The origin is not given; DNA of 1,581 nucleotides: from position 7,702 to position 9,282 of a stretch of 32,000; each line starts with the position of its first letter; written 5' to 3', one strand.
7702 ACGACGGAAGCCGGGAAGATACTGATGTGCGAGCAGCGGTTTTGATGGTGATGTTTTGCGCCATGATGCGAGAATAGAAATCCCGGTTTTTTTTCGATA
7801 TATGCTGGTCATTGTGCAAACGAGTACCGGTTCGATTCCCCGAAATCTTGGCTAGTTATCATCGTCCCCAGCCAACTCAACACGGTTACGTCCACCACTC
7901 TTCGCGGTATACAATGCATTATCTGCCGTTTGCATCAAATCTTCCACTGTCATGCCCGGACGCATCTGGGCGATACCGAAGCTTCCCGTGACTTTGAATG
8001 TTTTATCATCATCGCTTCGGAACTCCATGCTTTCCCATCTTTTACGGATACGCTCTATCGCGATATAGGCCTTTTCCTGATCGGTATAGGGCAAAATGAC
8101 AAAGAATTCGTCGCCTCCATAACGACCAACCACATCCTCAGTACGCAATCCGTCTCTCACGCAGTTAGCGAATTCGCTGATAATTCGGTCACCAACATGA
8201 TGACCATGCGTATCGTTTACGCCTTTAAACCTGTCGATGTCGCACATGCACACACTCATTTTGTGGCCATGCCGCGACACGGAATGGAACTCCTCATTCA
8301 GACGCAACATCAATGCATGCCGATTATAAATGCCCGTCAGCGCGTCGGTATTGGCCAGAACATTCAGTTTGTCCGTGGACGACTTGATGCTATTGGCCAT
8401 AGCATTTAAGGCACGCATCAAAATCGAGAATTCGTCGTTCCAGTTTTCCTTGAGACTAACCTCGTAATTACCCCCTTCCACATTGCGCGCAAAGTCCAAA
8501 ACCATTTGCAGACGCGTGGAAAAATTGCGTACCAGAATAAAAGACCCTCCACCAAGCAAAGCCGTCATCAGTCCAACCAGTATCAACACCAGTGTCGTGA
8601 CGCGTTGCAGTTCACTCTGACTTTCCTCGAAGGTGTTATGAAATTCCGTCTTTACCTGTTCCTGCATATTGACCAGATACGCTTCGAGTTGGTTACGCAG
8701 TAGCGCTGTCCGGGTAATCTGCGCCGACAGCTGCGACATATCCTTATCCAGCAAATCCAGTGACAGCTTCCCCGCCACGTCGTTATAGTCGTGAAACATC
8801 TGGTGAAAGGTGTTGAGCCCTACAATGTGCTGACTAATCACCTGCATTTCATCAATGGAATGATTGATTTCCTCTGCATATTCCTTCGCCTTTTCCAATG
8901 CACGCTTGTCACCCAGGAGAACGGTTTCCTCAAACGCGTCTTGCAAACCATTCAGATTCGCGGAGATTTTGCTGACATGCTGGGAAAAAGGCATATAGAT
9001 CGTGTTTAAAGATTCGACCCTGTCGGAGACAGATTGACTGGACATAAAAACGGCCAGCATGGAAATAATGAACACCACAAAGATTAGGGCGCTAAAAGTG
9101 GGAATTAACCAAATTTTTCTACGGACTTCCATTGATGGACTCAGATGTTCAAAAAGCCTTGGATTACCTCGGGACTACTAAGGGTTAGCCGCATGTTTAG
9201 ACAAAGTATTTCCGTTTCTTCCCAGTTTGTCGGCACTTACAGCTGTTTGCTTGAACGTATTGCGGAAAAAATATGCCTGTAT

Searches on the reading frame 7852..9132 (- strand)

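Call 43: search_protein_families(library=pfam, proteins=[window:7852-9132:-], max_evalue=0.001)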
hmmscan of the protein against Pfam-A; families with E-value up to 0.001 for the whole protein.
window:7852-9132:- (426 aa): 3 families
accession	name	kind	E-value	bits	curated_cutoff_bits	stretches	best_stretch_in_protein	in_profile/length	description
PF00990.26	GGDEF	-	7.6e-47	159.5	23.8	1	260-417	1-161/161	Diguanylate cyclase, GGDEF domain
PF22335.1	Cas10-Cmr2_palm2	-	1.8e-06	28.5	27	1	338-418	56-132/133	Cas10/Cmr2, second palm domain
PF00672.30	HAMP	-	0.00078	20.2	25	0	200-250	2-52/53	HAMP domain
